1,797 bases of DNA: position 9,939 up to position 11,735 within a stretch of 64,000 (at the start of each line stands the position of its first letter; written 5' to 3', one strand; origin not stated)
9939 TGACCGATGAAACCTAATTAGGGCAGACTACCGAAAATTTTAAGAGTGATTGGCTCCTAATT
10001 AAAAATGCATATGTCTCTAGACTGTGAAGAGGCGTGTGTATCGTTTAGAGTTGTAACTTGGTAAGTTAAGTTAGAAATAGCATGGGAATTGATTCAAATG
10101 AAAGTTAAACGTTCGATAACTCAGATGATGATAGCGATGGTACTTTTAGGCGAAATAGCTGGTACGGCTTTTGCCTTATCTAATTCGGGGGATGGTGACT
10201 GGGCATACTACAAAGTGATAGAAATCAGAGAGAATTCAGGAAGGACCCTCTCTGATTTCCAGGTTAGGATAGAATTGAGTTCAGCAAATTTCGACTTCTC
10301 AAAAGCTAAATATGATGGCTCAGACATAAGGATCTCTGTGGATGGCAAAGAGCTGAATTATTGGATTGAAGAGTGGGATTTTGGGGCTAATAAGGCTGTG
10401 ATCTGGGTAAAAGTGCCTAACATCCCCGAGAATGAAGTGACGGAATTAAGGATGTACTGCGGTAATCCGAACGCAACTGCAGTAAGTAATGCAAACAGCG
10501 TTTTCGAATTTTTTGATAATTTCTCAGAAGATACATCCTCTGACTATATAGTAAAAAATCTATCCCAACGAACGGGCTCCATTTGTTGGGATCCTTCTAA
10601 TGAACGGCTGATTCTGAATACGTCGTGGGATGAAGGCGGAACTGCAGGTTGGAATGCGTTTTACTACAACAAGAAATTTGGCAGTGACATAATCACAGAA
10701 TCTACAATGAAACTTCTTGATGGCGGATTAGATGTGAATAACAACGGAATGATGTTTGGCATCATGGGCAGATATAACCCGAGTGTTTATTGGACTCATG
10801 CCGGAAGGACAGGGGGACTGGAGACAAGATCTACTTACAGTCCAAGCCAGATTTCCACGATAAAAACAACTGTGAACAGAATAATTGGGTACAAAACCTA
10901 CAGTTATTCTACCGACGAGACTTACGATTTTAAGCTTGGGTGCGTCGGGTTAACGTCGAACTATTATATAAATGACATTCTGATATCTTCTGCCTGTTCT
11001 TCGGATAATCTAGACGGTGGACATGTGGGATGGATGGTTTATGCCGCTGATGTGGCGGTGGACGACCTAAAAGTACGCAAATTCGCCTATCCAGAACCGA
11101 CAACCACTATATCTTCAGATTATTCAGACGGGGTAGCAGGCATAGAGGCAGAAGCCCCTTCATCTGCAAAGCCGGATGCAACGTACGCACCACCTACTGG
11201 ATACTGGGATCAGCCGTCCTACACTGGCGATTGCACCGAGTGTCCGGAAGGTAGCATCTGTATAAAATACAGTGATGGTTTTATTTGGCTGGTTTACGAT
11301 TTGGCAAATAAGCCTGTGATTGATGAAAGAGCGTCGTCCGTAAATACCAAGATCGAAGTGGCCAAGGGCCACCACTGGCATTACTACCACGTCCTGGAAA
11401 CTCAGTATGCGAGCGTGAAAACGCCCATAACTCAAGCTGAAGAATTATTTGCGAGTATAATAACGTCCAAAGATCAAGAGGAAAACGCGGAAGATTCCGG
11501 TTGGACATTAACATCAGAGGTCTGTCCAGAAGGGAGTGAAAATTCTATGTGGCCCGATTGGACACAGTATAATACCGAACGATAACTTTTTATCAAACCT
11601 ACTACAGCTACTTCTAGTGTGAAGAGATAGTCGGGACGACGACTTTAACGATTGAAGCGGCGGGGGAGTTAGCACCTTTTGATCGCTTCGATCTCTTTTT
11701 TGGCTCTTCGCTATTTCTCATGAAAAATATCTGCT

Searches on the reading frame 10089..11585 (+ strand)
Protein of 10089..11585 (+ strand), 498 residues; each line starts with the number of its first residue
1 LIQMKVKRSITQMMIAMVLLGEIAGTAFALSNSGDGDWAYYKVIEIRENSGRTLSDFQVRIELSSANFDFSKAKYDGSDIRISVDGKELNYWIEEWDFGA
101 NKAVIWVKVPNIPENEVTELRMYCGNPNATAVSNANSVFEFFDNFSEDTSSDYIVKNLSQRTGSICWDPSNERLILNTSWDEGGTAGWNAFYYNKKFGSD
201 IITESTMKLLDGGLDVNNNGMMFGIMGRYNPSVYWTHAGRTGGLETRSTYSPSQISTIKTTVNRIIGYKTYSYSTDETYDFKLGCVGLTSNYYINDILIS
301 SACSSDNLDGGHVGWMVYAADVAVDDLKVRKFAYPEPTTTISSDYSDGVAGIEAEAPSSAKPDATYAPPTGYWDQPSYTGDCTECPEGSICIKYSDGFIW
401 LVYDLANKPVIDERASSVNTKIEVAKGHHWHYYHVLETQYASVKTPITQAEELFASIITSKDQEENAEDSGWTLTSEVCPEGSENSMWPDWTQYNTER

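Call 31: search_protein_families(library=pfam, proteins=[window:10089-11585:+], max_evalue=0.001)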
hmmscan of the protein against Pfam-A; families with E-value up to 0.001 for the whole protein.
window:10089-11585:+ (498 aa): 1 family
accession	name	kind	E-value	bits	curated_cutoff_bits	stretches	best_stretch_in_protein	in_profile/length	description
PF10102.14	DUF2341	-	1.5e-25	89.9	23.4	1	76-149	1-75/84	Domain of unknown function (DUF2341)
